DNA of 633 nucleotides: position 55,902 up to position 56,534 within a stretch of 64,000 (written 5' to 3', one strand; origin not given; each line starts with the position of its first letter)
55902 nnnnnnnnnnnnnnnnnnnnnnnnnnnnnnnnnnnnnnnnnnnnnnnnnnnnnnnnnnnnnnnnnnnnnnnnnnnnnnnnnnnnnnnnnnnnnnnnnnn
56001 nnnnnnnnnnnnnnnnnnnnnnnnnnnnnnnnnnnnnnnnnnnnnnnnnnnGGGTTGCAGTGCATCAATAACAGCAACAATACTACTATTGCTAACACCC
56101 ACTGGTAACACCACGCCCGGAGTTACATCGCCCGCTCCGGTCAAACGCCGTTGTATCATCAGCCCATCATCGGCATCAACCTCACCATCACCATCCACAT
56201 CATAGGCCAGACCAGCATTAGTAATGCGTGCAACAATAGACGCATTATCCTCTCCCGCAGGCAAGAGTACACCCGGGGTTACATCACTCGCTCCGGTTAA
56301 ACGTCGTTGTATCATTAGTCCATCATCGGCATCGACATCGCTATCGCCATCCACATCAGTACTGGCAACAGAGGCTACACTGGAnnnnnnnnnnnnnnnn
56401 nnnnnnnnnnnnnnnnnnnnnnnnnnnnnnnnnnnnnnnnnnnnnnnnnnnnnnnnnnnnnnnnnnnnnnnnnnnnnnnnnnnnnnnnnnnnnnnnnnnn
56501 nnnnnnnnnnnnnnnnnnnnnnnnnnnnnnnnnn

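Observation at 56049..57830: Secreted metzincin with a PKD domain and tandem dockerin-like Ca-binding repeats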

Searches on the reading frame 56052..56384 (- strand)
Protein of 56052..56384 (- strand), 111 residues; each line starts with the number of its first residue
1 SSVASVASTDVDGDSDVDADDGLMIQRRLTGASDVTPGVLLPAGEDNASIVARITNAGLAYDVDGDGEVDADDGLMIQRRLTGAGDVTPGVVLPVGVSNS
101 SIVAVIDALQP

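Call 11: find_homologous_proteins(query=window:56052-56384:-, max_evalue=0.01)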
Query seq(111 aa): 44 candidates shared short words with the query, none scored E <= 0.01.

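Call 21: search_protein_representatives(protein=window:56052-56384:-)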
Query: 111 residues. Proteins with E-value up to 0.001 (for the whole library): 87; up to 1e-10: 42; up to 1e-30: 3. The best 87 are listed.
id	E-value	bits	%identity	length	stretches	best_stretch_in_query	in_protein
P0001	1.2e-57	208.3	100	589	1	1-111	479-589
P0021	7.5e-34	131.9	67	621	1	4-111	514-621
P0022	1.2e-31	124.8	68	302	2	8-101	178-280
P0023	3.9e-30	120.0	60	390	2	7-103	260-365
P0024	3.6e-25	104.0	50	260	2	10-109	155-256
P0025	1.5e-22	95.6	52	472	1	4-109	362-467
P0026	2.3e-22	95.0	61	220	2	45-102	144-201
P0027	1.8e-21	92.2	52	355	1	4-110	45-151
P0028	5.0e-21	90.8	54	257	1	7-101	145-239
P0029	1.0e-20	89.7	50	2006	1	8-110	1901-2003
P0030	2.2e-20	88.7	50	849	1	9-108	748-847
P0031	7.7e-20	86.9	47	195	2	29-107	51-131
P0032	8.0e-20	86.9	52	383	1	4-109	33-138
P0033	8.2e-20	86.8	48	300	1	6-109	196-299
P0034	1.3e-19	86.2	50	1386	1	7-108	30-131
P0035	1.6e-19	85.9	50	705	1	7-109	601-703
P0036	2.0e-19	85.6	55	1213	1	6-98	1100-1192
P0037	3.0e-19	85.0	52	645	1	6-99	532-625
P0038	3.9e-19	84.7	52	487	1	7-102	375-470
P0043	2.3e-18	82.2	51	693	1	6-100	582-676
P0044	4.7e-18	81.2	59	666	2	49-99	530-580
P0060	2.7e-11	59.5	48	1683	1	6-111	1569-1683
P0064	4.7e-10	55.5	45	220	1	7-108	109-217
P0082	6.1e-05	39.1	40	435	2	8-110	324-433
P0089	1.7e-04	37.6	39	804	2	5-109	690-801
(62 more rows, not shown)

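Call 24: search_protein_families(library=pfam, proteins=[P0021, P0022, P0024, P0027, P0028, P0032, P0033, P0035, P0038, P0043], max_evalue=0.01)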
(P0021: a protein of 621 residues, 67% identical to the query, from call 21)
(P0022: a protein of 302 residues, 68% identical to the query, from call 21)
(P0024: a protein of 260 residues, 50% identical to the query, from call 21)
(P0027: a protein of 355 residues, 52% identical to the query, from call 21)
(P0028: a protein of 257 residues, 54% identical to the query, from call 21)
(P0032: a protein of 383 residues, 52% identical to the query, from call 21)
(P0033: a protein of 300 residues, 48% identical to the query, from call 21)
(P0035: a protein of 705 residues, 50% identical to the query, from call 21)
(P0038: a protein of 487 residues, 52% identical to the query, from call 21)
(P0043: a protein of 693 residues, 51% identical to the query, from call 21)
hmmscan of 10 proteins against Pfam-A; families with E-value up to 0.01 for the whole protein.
P0021 (621 aa): 12 families
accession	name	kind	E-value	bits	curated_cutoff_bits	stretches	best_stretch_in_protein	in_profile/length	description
PF22352.2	K319L-like_PKD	-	4.4e-34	116.8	27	3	439-513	11-83/84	K319L-like, PKD domain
PF18911.6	PKD_4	-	2.1e-22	79.4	27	3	323-363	1-41/85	PKD domain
PF17963.7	Big_9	-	1.8e-14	54.8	23.6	3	323-421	1-89/89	Bacterial Ig domain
PF21027.3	Sde0182_C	-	1.9e-14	54.4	27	2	443-470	3-30/83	Cellulose-binding protein Sde0182, C-terminal domain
PF02010.21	REJ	-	1.2e-10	41.1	25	1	290-424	51-200/452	REJ domain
PF00801.26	PKD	-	4.5e-09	36.6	23.5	1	332-409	7-68/80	PKD domain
PF01833.30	TIG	-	5.4e-08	33.2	20.9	1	144-214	4-77/84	IPT/TIG domain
PF20144.5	TIG_SUH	-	0.0011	19.5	24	1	154-195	13-54/94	TIG domain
PF14734.12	DUF4469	-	0.0015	18.8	22.6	0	331-407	11-86/101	Domain of unknown function (DUF4469) with IG-like fold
PF00404.24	Dockerin_1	-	0.0018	18.8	22.9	1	520-591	3-56/57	Dockerin type I domain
PF07419.17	PilM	-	0.0076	16.6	25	0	537-562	110-135/136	PilM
PF20009.4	GEVED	-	0.0081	17.4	24.4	0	178-221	23-66/78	GEVED domain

P0022 (302 aa): 1 family
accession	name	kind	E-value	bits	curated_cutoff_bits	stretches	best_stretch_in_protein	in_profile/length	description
PF00404.24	Dockerin_1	-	0.0017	18.9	22.9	0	180-260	3-56/57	Dockerin type I domain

P0024 (260 aa): 3 families
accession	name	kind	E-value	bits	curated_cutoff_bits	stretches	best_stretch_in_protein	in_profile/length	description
PF00404.24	Dockerin_1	-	9.2e-08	32.6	22.9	2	140-175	22-57/57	Dockerin type I domain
PF07353.17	Uroplakin_II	-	0.00044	20.2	20.4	0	165-202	51-88/179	Uroplakin II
PF07419.17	PilM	-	0.0071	16.7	25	0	173-198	111-136/136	PilM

P0027 (355 aa): 3 families
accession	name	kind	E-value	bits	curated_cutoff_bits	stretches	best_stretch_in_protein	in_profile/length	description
PF21347.3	DUF3108_like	-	1.5e-08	35.2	27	1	288-337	135-184/199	DUF3108-like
PF00404.24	Dockerin_1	-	2.6e-07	31.2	22.9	1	51-123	3-57/57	Dockerin type I domain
PF06515.16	BDV_P10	-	0.0097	16.4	25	0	118-141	12-34/87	Borna disease virus P10 protein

P0028 (257 aa): 1 family
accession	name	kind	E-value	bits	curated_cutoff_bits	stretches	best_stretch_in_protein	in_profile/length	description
PF00404.24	Dockerin_1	-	0.00029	21.4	22.9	1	148-220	3-57/57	Dockerin type I domain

P0032 (383 aa): 2 families
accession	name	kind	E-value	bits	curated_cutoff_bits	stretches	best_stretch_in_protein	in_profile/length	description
PF03781.23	FGE-sulfatase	-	1.2e-43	150.1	23.3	1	155-381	7-255/255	Sulfatase-modifying factor enzyme 1-like domain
PF00404.24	Dockerin_1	-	0.0024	18.5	22.9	0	39-111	3-57/57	Dockerin type I domain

P0033 (300 aa): 7 families
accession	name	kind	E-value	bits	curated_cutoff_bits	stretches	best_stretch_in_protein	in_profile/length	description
PF00404.24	Dockerin_1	-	3.8e-07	30.7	22.9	2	200-272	3-57/57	Dockerin type I domain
PF13405.12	EF-hand_6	-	0.0001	22.2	25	0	251-271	9-29/30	EF-hand domain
PF00036.39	EF-hand_1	-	0.00027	20.7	25.4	0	251-270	9-28/29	EF hand domain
PF13499.12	EF-hand_7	-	0.00093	19.9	30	0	196-219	8-31/67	EF-hand domain pair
PF13202.12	EF-hand_5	-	0.0024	17.7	25.9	0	250-262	7-19/25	EF hand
PF00963.24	Cohesin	-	0.0059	17.3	24.1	0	43-176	7-119/139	Cohesin domain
PF06515.16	BDV_P10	-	0.0081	16.6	25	0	215-249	12-44/87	Borna disease virus P10 protein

P0035 (705 aa): 1 family
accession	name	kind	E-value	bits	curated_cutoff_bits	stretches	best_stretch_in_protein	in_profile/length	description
PF09471.16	Peptidase_M64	-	1.7e-48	165.8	26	2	32-242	3-207/302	IgA Peptidase M64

P0038 (487 aa): 1 family
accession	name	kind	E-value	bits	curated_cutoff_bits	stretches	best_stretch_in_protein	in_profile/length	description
PF15902.12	Sortilin-Vps10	-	2.4e-06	27.1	33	0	115-230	4-113/446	Sortilin, neurotensin receptor 3,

P0043 (693 aa): 2 families
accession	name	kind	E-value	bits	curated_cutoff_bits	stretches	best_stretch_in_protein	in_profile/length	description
PF01457.22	Peptidase_M8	-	0.0019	17.4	21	0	190-327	212-324/529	Leishmanolysin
PF19408.5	PKD_6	-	0.0024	18.6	25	1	334-378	5-49/82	PKD-like domain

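Call 37: predict_structure(alignment_id=A3)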
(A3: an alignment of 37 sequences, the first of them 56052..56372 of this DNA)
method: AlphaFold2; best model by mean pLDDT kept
length: 107 residues; sequences in the alignment: 37
mean_pLDDT: 97.5   pTM: 0.90
mean pLDDT of the five models: 97.5, 97.2, 96.9, 96.9, 96.5
residues with pLDDT >= 90: 105; 70-90: 1; 50-70: 1; < 50: 0
segments of 3 or more residues with pLDDT < 50: none
pLDDT, mean of each block of 10 residues (from residue 1): 92 98 99 98 98 98 98 99 98 98 97
secondary structure, 60 per line:
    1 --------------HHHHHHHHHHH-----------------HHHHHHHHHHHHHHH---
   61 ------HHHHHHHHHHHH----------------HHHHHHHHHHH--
elements in order: H15-25 H43-57 H67-78 H95-105

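Call 40: fold_search(model_id=the predicted structure, library=pdb)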
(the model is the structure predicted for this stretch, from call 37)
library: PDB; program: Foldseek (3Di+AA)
matches with E <= 10: 58; with E <= 0.001: 0
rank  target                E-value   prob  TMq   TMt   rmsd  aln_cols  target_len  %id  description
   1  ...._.                3.5e-01  0.11  0.24  0.18  14.5       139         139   17  Crystal structure of cellulosomal double-dockerin module of Clo1313_0689 from Clostridium thermocellum (released 2024-04-03)
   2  1q5d                  1.2e+00  0.07  0.23  0.08  10.9        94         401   17  Epothilone B-bound Cytochrome P450epoK (released 2003-10-28)
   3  8v3l_A                1.6e+00  0.07  0.24  0.04   7.2        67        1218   18  Microtubule inner proteins in the 48-nm doublet microtubule from the proximal region of Tetrahymena thermophila strain (released 2024-05-01)
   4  1pkf                  2.1e+00  0.04  0.23  0.08  11.4        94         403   19  Crystal Structure of Epothilone D-bound Cytochrome P450epoK (released 2003-10-28)
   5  7ok0_B                2.5e+00  0.04  0.25  0.04  12.0       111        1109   14  Cryo-EM structure of the Sulfolobus acidocaldarius RNA polymerase at 2.88 A (released 2021-08-25)
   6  9ryc_C                2.7e+00  0.06  0.29  0.14   8.9        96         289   14  Structure of human 1918 influenza A polymerase heterotrimer in complex with WSN NEP. (released 2025-12-24)
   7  8yxk_A                2.8e+00  0.03  0.23  0.18  13.7       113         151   12  X-ray structure of Clostridioides difficile endolysin Ecd09610 glucosaminidase domain. (released 2024-05-15)
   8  6rsw_C                3.7e+00  0.01  0.14  0.10  10.4        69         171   16  HFD domain of mouse CAP1 bound to the pointed end of G-actin (released 2019-11-27)
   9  2ct9_B                3.9e+00  0.04  0.25  0.17  13.2       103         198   13  The crystal structure of calcineurin B homologous proein 1 (CHP1) (released 2005-07-05)
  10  9rve_C                4.2e+00  0.04  0.29  0.14  10.5       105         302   13  Structure of human 1918 influenza A polymerase heterotrimer in complex with 1918 NEP. (released 2025-12-24)
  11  5b8i_B                4.2e+00  0.03  0.21  0.15  11.1        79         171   13  Crystal structure of Calcineurin A and Calcineurin B in complex with FKBP12 and FK506 from Coccidioides immitis RS (released 2015-05-20)
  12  7xn7_B                4.2e+00  0.03  0.21  0.04  10.0        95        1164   13  RNA polymerase II elongation complex containing Spt4/5, Elf1, Spt6, Spn1 and Paf1C (released 2022-09-07)
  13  8wk3_F                4.2e+00  0.01  0.17  0.11  13.1       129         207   12  Cryo-EM structure of the proximal rod-export apparatus and FlgF within the motor-hook complex in the CW state (released 2024-09-04)
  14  4yga_C                4.4e+00  0.02  0.20  0.07  12.4        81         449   16  CDPK1, from Toxoplasma gondii, bound to inhibitory VHH-1B7 (released 2015-08-26)
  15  6tz6_E                5.4e+00  0.02  0.21  0.17  11.2        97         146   11  Crystal Structure of Candida Albicans Calcineurin A, Calcineurin B, FKBP12 and FK506 (Tacrolimus) (released 2019-09-18)
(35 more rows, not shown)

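Call 44: search_solved_structures(query=A3, max_evalue=10, show_alignments=3)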
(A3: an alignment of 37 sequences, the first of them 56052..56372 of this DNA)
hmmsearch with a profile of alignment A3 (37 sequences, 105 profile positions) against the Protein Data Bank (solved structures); distinct sequences matched with E-value up to 10: 246 (the best 60 are shown).
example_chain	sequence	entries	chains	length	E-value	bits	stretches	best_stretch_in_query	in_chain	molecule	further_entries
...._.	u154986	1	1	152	4e-09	39.6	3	53-81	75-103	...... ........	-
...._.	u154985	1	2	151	5.2e-09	39.2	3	54-81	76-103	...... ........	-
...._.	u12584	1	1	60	2e-07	34.2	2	48-76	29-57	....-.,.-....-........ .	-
2ccl_B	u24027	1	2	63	3.3e-07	33.5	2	49-76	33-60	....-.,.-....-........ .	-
4fl4_A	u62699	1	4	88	2.5e-05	27.4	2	50-76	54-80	Glycoside hydrolase family 9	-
4uyq_B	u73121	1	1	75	7.1e-05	26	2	56-77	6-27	Cellulosomal scaffoldin adaptor protein B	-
4uyp_B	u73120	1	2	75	7.1e-05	26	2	53-77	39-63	Cellulosomal scaffoldin adaptor protein B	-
7jts_t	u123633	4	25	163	0.00022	24.4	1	2-68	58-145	Calmodulin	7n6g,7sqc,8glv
6hcs_A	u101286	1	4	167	0.00023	24.3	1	2-77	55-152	Calmodulin-1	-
7ppo_B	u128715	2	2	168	0.00027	24.1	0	46-78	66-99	Calmodulin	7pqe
6o20_F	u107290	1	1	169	0.00032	23.8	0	2-68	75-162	Calmodulin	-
7xni_C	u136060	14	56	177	0.00034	23.8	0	46-78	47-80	Calmodulin-3 | Calmodulin-1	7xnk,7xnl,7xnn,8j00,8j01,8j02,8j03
1ahr_A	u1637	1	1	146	0.00039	23.6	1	2-69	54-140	CALMODULIN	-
8k9z_B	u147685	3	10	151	0.00046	23.4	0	46-78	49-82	Calmodulin-2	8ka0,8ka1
9jqi_A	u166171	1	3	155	0.00054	23.1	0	46-78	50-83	Calmodulin-1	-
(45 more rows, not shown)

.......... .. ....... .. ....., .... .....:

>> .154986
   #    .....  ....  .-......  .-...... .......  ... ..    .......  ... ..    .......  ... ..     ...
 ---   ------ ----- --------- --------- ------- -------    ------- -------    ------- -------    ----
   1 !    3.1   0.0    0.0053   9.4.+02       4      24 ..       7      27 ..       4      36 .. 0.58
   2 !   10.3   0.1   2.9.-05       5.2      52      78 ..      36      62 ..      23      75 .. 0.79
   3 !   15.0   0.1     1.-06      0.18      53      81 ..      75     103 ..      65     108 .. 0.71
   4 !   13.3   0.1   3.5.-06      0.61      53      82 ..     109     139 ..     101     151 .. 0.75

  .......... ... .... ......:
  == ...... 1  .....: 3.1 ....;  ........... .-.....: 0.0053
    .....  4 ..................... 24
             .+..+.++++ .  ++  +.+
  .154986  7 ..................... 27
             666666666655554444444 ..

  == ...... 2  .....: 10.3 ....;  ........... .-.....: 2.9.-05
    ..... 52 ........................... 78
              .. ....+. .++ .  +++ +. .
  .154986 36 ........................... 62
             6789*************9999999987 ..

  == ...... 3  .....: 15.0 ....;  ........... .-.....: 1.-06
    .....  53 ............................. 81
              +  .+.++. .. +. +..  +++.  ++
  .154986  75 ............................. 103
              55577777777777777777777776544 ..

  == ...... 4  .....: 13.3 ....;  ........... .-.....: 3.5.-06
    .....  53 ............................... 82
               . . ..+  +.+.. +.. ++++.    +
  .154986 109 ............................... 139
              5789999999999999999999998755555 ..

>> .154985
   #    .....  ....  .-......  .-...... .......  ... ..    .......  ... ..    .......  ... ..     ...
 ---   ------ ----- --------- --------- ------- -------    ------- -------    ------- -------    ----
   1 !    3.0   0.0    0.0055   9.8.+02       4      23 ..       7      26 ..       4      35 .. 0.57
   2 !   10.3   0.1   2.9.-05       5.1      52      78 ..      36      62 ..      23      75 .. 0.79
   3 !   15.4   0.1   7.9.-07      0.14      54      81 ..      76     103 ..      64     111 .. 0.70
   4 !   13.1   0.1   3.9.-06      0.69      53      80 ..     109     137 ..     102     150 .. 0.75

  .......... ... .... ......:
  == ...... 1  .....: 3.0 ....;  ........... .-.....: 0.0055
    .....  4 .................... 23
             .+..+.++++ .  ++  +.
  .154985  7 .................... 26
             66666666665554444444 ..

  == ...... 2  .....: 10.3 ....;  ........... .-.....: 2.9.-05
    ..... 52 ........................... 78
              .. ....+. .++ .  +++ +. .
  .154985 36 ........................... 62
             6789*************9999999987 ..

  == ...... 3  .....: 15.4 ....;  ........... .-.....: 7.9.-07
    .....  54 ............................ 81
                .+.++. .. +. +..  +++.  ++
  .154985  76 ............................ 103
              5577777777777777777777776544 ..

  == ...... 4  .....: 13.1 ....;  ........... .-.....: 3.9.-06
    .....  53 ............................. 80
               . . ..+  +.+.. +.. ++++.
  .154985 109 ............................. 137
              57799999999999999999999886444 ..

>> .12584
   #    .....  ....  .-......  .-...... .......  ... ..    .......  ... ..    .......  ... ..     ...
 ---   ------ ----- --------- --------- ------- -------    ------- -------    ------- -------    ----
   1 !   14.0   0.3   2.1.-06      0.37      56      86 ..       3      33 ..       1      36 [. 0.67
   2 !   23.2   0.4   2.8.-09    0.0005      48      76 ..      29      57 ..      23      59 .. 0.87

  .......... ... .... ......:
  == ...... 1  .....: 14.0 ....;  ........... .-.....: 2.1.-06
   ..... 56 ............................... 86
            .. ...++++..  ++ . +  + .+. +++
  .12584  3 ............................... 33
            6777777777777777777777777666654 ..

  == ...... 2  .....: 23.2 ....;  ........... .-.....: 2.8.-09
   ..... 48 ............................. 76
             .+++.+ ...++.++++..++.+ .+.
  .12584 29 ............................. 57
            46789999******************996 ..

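Call 47: search_protein_families(library=pfam, proteins=[P0082, P0089, P0064], max_evalue=0.5)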
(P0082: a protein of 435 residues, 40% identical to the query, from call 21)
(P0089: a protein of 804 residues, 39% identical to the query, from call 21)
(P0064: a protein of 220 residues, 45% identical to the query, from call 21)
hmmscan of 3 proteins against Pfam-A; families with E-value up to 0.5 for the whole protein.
P0082 (435 aa): 13 families
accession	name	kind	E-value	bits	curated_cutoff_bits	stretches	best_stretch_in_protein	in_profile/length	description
PF22544.2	HYDIN_VesB_CFA65-like_Ig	-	1.4e-07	32.1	25.5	1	85-165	6-88/100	HYDIN/CFA65/VesB-like, Ig-like domain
PF15780.11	ASH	-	5.8e-05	23.6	27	1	85-162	10-89/98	Abnormal spindle-like microcephaly-assoc'd, ASPM-SPD-2-Hydin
PF22066.2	Cep192_D8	-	0.00028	21.5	33.5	1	88-175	12-99/101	Cep192 domain 8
PF22065.2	Cep192_D7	-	0.00028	21.2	27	1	121-165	62-106/125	Cep192 domain 7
PF03160.20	Calx-beta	-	0.00036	21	27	1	8-77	47-119/119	Calx-beta domain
PF07610.17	DUF1573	-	0.00065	20.1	26.1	1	87-167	6-87/98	Protein of unknown function (DUF1573)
PF22073.2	Cep192_D4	-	0.0015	19.2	35.5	1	81-176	3-111/112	Cep192 domain 4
PF00635.32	Motile_Sperm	-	0.005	17.1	25.9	1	84-150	4-70/109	MSP (Major sperm protein) domain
PF12371.14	TMEM131_like_N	-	0.0081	16.8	28.8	1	84-161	3-82/84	Transmembrane protein 131-like N-terminal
PF24507.1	Ig_CFAP65_4th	-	0.012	16.4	27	1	108-161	6-60/76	CFAP65, fourth Ig-like domain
PF00404.24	Dockerin_1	-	0.031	14.9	22.9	0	326-346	3-23/57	Dockerin type I domain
PF25249.1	Ig_CFAP65_7th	-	0.043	14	28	1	88-165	8-87/120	CFAP65, seventh Ig-like domain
PF05215.19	Spiralin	-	0.29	12.1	25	1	9-42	40-70/81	Spiralin domain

P0089 (804 aa): 8 families
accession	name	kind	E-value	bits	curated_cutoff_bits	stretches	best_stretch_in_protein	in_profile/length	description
PF15780.11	ASH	-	6.8e-07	29.8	27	1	456-535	9-90/98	Abnormal spindle-like microcephaly-assoc'd, ASPM-SPD-2-Hydin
PF22544.2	HYDIN_VesB_CFA65-like_Ig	-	1.5e-05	25.6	25.5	1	458-537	7-88/100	HYDIN/CFA65/VesB-like, Ig-like domain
PF22066.2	Cep192_D8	-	0.0032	18.1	33.5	1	461-547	13-99/101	Cep192 domain 8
PF22073.2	Cep192_D4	-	0.0044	17.6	35.5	1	452-548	2-111/112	Cep192 domain 4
PF13464.11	RodZ_C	-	0.035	14.5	23.9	0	470-500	35-65/72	RodZ C-terminal domain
PF00404.24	Dockerin_1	-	0.061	14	22.9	1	695-738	3-24/57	Dockerin type I domain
PF25249.1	Ig_CFAP65_7th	-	0.066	13.4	28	0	478-536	26-86/120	CFAP65, seventh Ig-like domain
PF24507.1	Ig_CFAP65_4th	-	0.17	12.8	27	0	477-535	3-62/76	CFAP65, fourth Ig-like domain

P0064 (220 aa): 2 families
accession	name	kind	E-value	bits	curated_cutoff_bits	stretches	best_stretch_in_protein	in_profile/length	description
PF00404.24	Dockerin_1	-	0.013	16.2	22.9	1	111-190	2-56/57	Dockerin type I domain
PF00963.24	Cohesin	-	0.034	14.8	24.1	1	5-106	36-139/139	Cohesin domain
